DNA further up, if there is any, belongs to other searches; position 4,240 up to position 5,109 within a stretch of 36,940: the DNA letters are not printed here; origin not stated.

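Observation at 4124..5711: PD-(D/E)xK nuclease + HEPN two-gene cassette bracketed by 137-bp direct repeats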

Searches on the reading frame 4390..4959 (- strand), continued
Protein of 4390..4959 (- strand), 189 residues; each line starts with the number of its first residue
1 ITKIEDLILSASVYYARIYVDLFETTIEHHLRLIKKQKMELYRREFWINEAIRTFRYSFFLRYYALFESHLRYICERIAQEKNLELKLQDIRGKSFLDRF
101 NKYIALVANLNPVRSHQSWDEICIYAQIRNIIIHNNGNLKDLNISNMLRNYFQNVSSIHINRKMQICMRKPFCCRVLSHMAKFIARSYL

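Call 75: fold_search(model_id=the predicted structure, library=viral)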
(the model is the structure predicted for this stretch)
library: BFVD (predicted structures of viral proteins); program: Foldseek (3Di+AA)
matches with E <= 10: 79; with E <= 0.001: 1
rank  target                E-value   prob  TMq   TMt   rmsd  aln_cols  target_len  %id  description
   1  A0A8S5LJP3            8.2e-04  1.00  0.62  0.52   6.1       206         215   13  Uncharacterized protein [Myoviridae sp. ct6F13]
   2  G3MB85                4.4e-01  0.28  0.30  0.13  13.2       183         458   12  Gp15 [Bacillus phage G]
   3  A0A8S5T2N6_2          4.4e-01  0.18  0.25  0.05  22.1       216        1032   13  Morphogenesis protein 1 wall, phi29, hydrolase, infection [Myoviridae sp. ctqfO1]
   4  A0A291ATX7            1.1e+00  0.07  0.23  0.10  30.5       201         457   12  Uncharacterized protein [Pandoravirus dulcis]
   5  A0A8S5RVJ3            1.3e+00  0.12  0.29  0.18  21.9       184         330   15  Uncharacterized protein [Siphoviridae sp. ctHip2]
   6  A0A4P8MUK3            1.3e+00  0.08  0.24  0.16  15.3       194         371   11  (no name in the UniProt tables at hand)
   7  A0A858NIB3            1.7e+00  0.25  0.30  0.17  12.7       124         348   14  (no name in the UniProt tables at hand)
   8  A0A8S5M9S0            2.1e+00  0.11  0.25  0.11  35.8       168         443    9  Bacteriocin [Siphoviridae sp. ctv4j104]
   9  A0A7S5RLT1            2.3e+00  0.06  0.26  0.21  16.9       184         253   12  (no name in the UniProt tables at hand)
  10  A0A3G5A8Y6            2.5e+00  0.10  0.32  0.12  16.6       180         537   16  Uncharacterized protein [Hyperionvirus sp.]
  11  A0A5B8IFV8            2.5e+00  0.06  0.21  0.13  22.2       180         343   12  Uncharacterized protein [Mimiviridae sp. ChoanoV1]
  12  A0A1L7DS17            2.6e+00  0.08  0.22  0.17  10.2       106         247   15  Uncharacterized protein [Ralstonia phage phiAp1]
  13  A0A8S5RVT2            2.8e+00  0.04  0.24  0.05  29.1       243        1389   10  Uncharacterized protein [Siphoviridae sp. ctHip2]
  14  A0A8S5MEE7            2.8e+00  0.03  0.20  0.10  13.7       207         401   12  Minor capsid protein [Siphoviridae sp. ctS1E53]
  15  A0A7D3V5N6            2.9e+00  0.02  0.16  0.16  18.4       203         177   12  Uncharacterized protein [Fadolivirus FV1/VV64]
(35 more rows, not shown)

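Call 97: search_dna_similar(query=window:4390-4959:-, collection=plasmids, mode=protein, max_evalue=0.001, max_rows=15)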
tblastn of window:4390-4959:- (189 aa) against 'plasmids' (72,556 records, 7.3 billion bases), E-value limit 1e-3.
Records with a match: 5; places in all: 5; records where one place covers at least 80% of the query: 2.
Best place of each record, by identity: <60% 5.
By first word of the organism name: Priestia 1; Caballeronia 1; Vibrio 1; Halomonas 1; Bacillus 1.
By predicted mobility (MOB-suite, as given by PLSDB): non-mobilizable 3; mobilizable 2.
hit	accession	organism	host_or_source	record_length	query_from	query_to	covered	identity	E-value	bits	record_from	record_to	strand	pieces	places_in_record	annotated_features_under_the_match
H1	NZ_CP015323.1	Priestia filamentosa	plant,Cell culture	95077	17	188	91%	26.5%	4e-8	59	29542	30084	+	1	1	hypothetical protein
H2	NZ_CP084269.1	Caballeronia sp. Lep1P3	Leptoglossus zonatus,Cell culture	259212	3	178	93%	24.2%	5e-5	50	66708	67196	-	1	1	hypothetical protein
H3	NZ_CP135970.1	Vibrio alginolyticus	Apostichopus japonicus,cell culture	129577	15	154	74%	24.8%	2e-5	51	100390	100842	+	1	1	hypothetical protein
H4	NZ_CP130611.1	Halomonas sp. HAL1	Cell culture,soil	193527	52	188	72%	21.8%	3e-4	48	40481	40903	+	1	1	hypothetical protein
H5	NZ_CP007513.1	Bacillus bombysepticus str. Wang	separated from the corpses of silkworms ...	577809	42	139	52%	30.0%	5e-4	47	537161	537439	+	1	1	hypothetical protein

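Call 98: get_annotated_region(hit=H1, flank=3000)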
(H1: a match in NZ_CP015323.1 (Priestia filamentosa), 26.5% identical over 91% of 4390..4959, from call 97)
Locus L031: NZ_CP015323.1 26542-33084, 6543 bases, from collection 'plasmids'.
description: Priestia filamentosa strain Hbe603 plasmid pBEH1, complete sequence
organism: Priestia filamentosa (NCBI taxid 1402861)
taxonomy: Bacteria; Bacillota; Bacilli; Bacillales; Bacillaceae; Priestia; Priestia filamentosa
host: -; source: plant,Cell culture; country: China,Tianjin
typing (MOB-suite, as given by PLSDB): mobilizable; replicon rep_cluster_1005; relaxase MOBP
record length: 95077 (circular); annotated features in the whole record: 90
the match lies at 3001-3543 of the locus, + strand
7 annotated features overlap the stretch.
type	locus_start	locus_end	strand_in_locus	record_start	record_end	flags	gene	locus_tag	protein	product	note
CDS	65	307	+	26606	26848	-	-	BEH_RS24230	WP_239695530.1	helix-turn-helix domain-containing protein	GO:0006310 - DNA recombination [Evidence IEA]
CDS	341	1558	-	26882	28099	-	-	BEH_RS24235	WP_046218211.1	hypothetical protein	-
CDS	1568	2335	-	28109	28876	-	-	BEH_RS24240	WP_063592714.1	restriction endonuclease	-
CDS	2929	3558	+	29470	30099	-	-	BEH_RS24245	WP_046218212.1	hypothetical protein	-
CDS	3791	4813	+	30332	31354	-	-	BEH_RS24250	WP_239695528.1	HNH endonuclease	-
CDS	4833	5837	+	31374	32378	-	-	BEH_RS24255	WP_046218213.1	hypothetical protein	-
CDS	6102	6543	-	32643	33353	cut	-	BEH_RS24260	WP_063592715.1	hypothetical protein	-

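Call 99: get_annotated_region(hit=H2, flank=3000)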
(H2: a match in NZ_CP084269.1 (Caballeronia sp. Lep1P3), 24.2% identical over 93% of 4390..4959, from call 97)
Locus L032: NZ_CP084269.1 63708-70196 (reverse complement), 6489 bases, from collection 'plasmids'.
description: Caballeronia sp. Lep1P3 plasmid p3, complete sequence
organism: Caballeronia sp. Lep1P3 (NCBI taxid 2878150)
taxonomy: Bacteria; Pseudomonadota; Betaproteobacteria; Burkholderiales; Burkholderiaceae; Caballeronia; Caballeronia sp. Lep1P3
host: -; source: Leptoglossus zonatus,Cell culture; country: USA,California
typing (MOB-suite, as given by PLSDB): mobilizable; relaxase MOBH
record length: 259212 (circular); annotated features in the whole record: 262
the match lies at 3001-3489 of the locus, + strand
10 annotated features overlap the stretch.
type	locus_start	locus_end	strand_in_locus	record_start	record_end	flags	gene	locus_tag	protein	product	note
CDS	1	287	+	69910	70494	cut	flhC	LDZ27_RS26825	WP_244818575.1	flagellar transcriptional regulator FlhC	GO:0045893 - positive regulation of DNA-templated transcription [Evidence IEA]; GO:1902208 - regulation of ...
CDS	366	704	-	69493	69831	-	-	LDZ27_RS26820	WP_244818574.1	hypothetical protein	-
CDS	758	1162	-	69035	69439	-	-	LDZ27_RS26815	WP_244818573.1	hypothetical protein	-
CDS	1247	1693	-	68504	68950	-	-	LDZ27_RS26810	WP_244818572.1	hypothetical protein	-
CDS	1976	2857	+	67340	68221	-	-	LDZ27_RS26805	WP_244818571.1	abortive infection family protein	-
CDS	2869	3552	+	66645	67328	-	-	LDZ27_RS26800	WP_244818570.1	hypothetical protein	-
CDS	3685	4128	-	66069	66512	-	-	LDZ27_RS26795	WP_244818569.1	hypothetical protein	-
CDS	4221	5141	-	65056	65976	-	-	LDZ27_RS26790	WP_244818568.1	site-specific integrase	GO:0015074 - DNA integration [Evidence IEA]; GO:0006310 - DNA recombination [Evidence IEA]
CDS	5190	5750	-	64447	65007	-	-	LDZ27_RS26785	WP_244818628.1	nucleoside 2-deoxyribosyltransferase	-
CDS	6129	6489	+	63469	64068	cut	-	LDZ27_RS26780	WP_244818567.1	H-NS family nucleoid-associated regulatory protein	GO:0006355 - regulation of DNA-templated transcription [Evidence IEA]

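Call 100: get_annotated_region(hit=H3, flank=3000)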
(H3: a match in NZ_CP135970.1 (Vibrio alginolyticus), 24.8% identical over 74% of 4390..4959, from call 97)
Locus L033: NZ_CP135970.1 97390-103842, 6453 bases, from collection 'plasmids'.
description: Vibrio alginolyticus strain S10 plasmid unnamed, complete sequence
organism: Vibrio alginolyticus (NCBI taxid 663)
taxonomy: Bacteria; Pseudomonadota; Gammaproteobacteria; Vibrionales; Vibrionaceae; Vibrio; Vibrio alginolyticus
host: -; source: Apostichopus japonicus,cell culture; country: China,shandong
typing (MOB-suite, as given by PLSDB): non-mobilizable; replicon rep_cluster_803
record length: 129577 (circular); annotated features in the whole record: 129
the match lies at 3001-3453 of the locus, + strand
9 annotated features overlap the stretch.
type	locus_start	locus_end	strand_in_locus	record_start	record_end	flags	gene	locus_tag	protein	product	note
CDS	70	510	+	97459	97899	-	-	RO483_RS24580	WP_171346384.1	hypothetical protein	-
CDS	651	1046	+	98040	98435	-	-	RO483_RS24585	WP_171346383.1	DUF3465 domain-containing protein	-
CDS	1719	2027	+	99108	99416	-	-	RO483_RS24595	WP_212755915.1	transposase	GO:0006313 - DNA transposition [Evidence IEA]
CDS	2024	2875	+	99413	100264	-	-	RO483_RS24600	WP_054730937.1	IS3 family transposase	-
CDS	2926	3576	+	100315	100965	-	-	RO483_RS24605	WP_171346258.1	hypothetical protein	-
CDS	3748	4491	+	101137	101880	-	-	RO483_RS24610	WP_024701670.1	hypothetical protein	-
CDS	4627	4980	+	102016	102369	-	-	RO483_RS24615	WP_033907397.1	glyoxalase/bleomycin resistance/dioxygenase family protein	-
CDS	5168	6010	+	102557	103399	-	-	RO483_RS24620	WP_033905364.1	hypothetical protein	-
CDS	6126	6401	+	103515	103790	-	-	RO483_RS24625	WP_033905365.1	hypothetical protein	-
